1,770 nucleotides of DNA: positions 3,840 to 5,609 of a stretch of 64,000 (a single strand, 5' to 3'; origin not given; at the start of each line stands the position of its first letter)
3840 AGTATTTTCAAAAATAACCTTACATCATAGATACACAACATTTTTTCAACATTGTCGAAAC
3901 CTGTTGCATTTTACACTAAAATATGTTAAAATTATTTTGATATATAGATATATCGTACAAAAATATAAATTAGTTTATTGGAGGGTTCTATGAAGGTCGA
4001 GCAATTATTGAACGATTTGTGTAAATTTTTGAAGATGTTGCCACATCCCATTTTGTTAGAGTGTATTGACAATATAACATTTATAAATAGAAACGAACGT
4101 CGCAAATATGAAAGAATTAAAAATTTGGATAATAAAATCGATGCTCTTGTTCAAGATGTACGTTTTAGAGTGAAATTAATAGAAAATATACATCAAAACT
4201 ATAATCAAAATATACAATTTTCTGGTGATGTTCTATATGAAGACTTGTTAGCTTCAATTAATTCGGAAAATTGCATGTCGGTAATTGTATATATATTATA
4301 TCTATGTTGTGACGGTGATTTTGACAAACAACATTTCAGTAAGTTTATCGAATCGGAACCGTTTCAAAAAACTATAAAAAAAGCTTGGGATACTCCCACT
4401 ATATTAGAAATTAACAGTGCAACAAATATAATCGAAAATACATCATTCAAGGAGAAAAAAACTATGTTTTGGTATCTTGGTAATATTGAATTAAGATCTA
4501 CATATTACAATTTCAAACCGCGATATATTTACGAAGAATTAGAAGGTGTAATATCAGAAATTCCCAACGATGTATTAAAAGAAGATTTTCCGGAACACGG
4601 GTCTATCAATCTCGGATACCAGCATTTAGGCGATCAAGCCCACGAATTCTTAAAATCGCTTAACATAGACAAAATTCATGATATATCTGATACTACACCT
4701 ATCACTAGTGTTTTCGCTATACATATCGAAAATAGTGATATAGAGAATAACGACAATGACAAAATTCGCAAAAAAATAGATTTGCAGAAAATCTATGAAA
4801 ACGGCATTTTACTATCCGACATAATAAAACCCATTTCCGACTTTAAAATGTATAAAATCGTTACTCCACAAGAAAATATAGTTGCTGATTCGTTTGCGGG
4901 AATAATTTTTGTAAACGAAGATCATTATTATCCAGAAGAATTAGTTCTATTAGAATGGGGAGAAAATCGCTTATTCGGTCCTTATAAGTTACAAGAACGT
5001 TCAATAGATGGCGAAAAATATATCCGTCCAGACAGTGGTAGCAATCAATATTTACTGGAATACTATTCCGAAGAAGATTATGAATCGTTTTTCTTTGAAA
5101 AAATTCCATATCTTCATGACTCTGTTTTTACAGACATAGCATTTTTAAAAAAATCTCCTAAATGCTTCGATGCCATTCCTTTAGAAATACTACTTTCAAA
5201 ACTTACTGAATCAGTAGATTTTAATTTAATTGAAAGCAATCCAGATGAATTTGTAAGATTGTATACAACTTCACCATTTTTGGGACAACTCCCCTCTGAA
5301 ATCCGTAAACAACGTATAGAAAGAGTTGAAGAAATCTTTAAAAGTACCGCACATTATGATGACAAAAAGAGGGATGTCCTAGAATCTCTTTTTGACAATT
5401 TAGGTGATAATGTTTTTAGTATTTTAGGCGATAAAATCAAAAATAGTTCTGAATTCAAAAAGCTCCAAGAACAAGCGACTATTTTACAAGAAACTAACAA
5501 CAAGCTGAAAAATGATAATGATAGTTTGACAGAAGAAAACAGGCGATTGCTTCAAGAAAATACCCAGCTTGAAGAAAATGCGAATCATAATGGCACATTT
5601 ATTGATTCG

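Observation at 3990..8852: Divergent McrBC-like / coiled-coil nuclease (CoCoNuT-like) two-gene module on an AT-rich islet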

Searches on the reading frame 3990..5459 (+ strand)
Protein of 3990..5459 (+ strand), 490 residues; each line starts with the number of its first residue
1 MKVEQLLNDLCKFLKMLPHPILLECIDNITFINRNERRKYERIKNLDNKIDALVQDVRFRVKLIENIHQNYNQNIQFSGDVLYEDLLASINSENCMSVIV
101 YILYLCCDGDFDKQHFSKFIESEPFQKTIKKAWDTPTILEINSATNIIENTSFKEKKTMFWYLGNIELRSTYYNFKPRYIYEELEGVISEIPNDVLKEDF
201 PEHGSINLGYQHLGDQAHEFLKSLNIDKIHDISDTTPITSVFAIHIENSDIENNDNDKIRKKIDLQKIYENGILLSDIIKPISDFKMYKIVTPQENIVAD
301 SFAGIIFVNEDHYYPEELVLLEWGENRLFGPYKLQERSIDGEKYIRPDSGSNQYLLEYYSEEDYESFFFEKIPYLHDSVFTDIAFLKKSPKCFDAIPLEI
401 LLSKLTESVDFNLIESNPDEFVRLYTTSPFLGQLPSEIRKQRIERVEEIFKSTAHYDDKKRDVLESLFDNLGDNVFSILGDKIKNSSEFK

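Call 51: predict_structure(alignment_id=A3)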
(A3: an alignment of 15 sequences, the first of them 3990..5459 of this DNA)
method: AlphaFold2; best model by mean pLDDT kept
length: 490 residues; sequences in the alignment: 15
mean_pLDDT: 82.5   pTM: 0.60
mean pLDDT of the five models: 82.5, 79.8, 79.5, 77.3, 77.3
residues with pLDDT >= 90: 164; 70-90: 269; 50-70: 33; < 50: 24
segments of 3 or more residues with pLDDT < 50: 135-158
pLDDT, mean of each block of 10 residues (from residue 1): 85 88 89 85 89 92 93 75 86 88 90 90 91 47 23 40 89 88 88 68 72 78 83 78 84 73 87 89 94 92 93 91 92 94 92 91 92 82 94 89 81 88 85 87 87 68 79 73 70
secondary structure, 60 per line:
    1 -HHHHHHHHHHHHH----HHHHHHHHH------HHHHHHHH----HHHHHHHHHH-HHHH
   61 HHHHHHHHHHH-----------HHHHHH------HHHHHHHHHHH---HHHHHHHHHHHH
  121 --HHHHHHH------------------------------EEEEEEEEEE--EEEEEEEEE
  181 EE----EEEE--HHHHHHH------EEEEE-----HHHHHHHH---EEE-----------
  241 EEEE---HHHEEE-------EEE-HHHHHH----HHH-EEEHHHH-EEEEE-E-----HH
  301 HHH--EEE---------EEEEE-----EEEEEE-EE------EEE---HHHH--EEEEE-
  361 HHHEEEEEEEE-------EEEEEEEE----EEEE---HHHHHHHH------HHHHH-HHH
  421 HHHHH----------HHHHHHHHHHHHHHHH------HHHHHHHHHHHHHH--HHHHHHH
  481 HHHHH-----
elements in order: H2-14 H19-27 H34-41 H46-55 H57-71 H83-88 H95-105 H109-120 H123-129 E160-169 E172-182 E187-190 H193-199 E206-210 H216-223 E227-229 E241-244 E251-253 E261-263 H265-270 E279-281 H282-285 E287-291 H299-303 E306-308 E318-322 E328-333 E343-345 H349-352 E355-359 E364-371 E379-386 E391-394 H398-405 H412-416 H418-425 H436-451 H458-471 H474-485

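Call 54: fold_search(model_id=the predicted structure, library=pdb)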
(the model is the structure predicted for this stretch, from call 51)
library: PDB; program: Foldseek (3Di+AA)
matches with E <= 10: 237; with E <= 0.001: 0
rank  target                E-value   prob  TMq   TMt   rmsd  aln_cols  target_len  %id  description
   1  2bg9_C                4.2e-01  0.04  0.08  0.10  21.3       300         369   10  REFINED STRUCTURE OF THE NICOTINIC ACETYLCHOLINE RECEPTOR AT 4A RESOLUTION. (released 2005-02-16)
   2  9hnt_C                5.2e-01  0.06  0.09  0.12  18.6       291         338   10  a5b3 GABAAR bound to Etomidate, GABA, and Mb25 in a desensitized state in saposin nanodiscs (released 2025-12-24)
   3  5zv3_H                5.5e-01  0.04  0.08  0.15  16.5       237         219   10  Crystal structure of human anti-tau antibody CBTAU-28.1 in complex with its tau peptide (released 2018-06-20)
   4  7pbd_C                6.8e-01  0.04  0.07  0.09  18.1       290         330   10  a1b3 GABA-A receptor + GABA (released 2022-02-09)
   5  4nrx_A                7.2e-01  0.05  0.10  0.17  14.8       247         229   10  Crystal Structure of HIV-1 Neutralizing Antibody m66 in complex with gp41 MPER peptide (released 2014-02-05)
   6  7jln_H                9.8e-01  0.02  0.07  0.13  17.1       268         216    8  Crystal structure of glVRC01 Fab in complex with anti-idiotype iv9 Fab (released 2021-03-31)
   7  9lh5_A                1.1e+00  0.02  0.07  0.08  22.7       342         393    9  human alpha 7 nicotinic acetylcholine receptor in complex with L-nicotine (open state) (released 2025-09-10)
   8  9eva_D                1.2e+00  0.04  0.08  0.08  18.4       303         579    8  3DFlex refinement of the CryoEM structure of DeCLIC nanodisc with 10mM calcium (released 2025-04-09)
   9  7tu9_A                1.3e+00  0.03  0.08  0.10  19.2       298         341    7  Alpha1/BetaB Heteromeric Glycine Receptor in Strychnine-Bound State (released 2023-03-22)
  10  8f2v_B                1.3e+00  0.02  0.08  0.14  18.1       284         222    8  Antibody Fab directed against SARS-CoV-2 Spike Protein Receptor Binding Domain (RBD) (released 2023-12-13)
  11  9atm_I                1.4e+00  0.02  0.08  0.14  18.9       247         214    9  SARS-CoV-2 EG.5 RBD bound to the VIR-7229 and the S2H97 Fab fragments (released 2024-10-16)
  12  4tnw_A                1.4e+00  0.02  0.08  0.09  21.5       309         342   10  C. elegans glutamate-gated chloride channel (GluCl) in complex with Fab and POPC in a lipid-modulated conformation (released 2014-08-13)
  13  8s6m_I                1.4e+00  0.01  0.06  0.11  18.8       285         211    6  SARS-CoV-2 BQ.1.1 RBD bound to the S2V29 and the S2H97 Fab fragments (released 2024-10-23)
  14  9viq_A                1.5e+00  0.02  0.08  0.09  17.9       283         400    9  human alpha 7 nicotinic acetylcholine receptor L277A mutant in complex with L-nicotine (desensitized state) (released 2025-09-10)
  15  8bl8_E                1.6e+00  0.03  0.08  0.10  18.2       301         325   10  Human serotonin 5-HT3A receptor (apo, active/distorted conformation) (released 2024-05-15)
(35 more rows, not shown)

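Call 60: fold_search(model_id=the predicted structure, library=viral)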
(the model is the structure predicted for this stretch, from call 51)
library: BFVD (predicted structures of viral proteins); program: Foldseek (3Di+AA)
matches with E <= 10: 156; with E <= 0.001: 0
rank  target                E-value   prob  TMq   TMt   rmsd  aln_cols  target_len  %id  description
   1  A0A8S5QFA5            1.4e-01  0.05  0.08  0.08  24.6       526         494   11  Uncharacterized protein (Fragment) [Myoviridae sp. ctn8H20]
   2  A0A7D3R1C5            4.1e-01  0.02  0.06  0.04  23.9       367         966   12  Zinc finger RING/FYVE/PHD-type protein [Fadolivirus FV1/VV64]
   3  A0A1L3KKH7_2          4.8e-01  0.02  0.09  0.05  28.6       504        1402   12  (no name in the UniProt tables at hand)
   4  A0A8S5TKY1            9.6e-01  0.06  0.06  0.17  11.1       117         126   14  Uncharacterized protein [Podoviridae sp. ctz6O13]
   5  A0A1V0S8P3            9.6e-01  0.02  0.08  0.07  25.8       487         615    8  Dynamin N-terminal domain-containing protein [Catovirus CTV1]
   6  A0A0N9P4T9            1.0e+00  0.03  0.06  0.08  19.0       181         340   12  (no name in the UniProt tables at hand)
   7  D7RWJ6                1.1e+00  0.05  0.08  0.17  16.7       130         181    6  (no name in the UniProt tables at hand)
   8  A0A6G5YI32            1.1e+00  0.02  0.08  0.14  20.1       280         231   10  (no name in the UniProt tables at hand)
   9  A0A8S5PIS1            1.1e+00  0.02  0.07  0.05  17.9       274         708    6  Pectate lyase (Fragment) [Podoviridae sp. ctHkH8]
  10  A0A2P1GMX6            1.2e+00  0.01  0.09  0.08  26.0       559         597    9  Putative glycoprotein [Wenzhou pacific spadenose shark paramyxovirus]
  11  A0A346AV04            1.2e+00  0.13  0.09  0.28  20.6       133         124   11  (no name in the UniProt tables at hand)
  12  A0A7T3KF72            1.4e+00  0.06  0.07  0.11  14.4       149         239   13  Uncharacterized protein [Campylobacter phage F358]
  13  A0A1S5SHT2            1.4e+00  0.02  0.09  0.09  22.9       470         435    8  Protein M2-1 [Human respiratory syncytial virus]
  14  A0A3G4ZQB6            1.6e+00  0.05  0.09  0.22  17.2       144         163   12  Uncharacterized protein [Barrevirus sp.]
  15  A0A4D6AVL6            1.7e+00  0.06  0.05  0.12  22.1       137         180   13  (no name in the UniProt tables at hand)
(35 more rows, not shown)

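Call 66: search_protein_representatives(alignment_id=A3)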
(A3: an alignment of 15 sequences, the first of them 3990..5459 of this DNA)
Query: 15 sequences, 485 profile positions. Proteins with E-value up to 0.001 (for the whole library): 179; up to 1e-10: 122; up to 1e-30: 53. The best 150 are listed.
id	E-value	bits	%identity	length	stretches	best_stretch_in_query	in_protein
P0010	4.8e-204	695.0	-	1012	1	1-485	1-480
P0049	2.0e-153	528.0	-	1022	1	8-485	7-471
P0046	3.3e-141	487.8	-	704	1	1-348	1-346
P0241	1.9e-140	485.2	-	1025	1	9-485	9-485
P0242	2.3e-140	485.0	-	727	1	4-485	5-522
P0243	1.7e-118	412.8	-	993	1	3-485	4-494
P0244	3.6e-113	395.3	-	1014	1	11-485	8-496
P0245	2.2e-110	386.1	-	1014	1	2-484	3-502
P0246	8.0e-102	357.8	-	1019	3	7-484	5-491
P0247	8.8e-101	354.4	-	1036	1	3-485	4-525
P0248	2.2e-100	353.1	-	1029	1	2-485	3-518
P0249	9.7e-100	351.0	-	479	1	2-457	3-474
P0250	5.6e-95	335.3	-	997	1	3-481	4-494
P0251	3.5e-94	332.7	-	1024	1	10-485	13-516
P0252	2.2e-93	330.0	-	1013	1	4-485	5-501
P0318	7.6e-16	74.3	-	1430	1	137-467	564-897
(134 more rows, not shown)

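Call 77: find_encoding_contigs(protein=P0318, flank=6000, max_places=3)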
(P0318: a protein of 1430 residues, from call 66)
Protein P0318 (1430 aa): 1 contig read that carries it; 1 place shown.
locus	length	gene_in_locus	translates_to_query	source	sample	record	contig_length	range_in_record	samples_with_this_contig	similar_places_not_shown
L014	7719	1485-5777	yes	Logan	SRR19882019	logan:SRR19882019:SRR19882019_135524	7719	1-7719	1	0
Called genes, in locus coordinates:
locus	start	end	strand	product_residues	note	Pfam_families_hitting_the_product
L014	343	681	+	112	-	PF03960:ArsC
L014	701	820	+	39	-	-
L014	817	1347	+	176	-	PF10688:Imp-YgjV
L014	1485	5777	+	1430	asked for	-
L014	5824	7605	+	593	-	PF09823:DUF2357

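Call 84: search_solved_structures(query=A3, max_evalue=10)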
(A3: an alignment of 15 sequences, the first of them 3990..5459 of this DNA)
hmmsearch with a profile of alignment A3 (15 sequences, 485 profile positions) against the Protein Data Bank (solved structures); distinct sequences matched with E-value up to 10: 5.
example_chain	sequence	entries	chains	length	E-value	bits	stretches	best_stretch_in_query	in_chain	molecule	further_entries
2dgc_A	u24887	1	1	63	0.26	13.1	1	30-61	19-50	PROTEIN (GCN4)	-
1dgc_A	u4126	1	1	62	0.34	12.7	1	30-61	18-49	PROTEIN (GCN4)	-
1ysa_C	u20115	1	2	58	0.42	12.5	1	30-61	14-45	PROTEIN (GCN4)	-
1ld4_E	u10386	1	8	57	0.45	12.4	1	30-61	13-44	GENERAL CONTROL PROTEIN GCN4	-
8hkx_S19E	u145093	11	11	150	0.88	11.4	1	389-452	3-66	30S ribosomal protein S19e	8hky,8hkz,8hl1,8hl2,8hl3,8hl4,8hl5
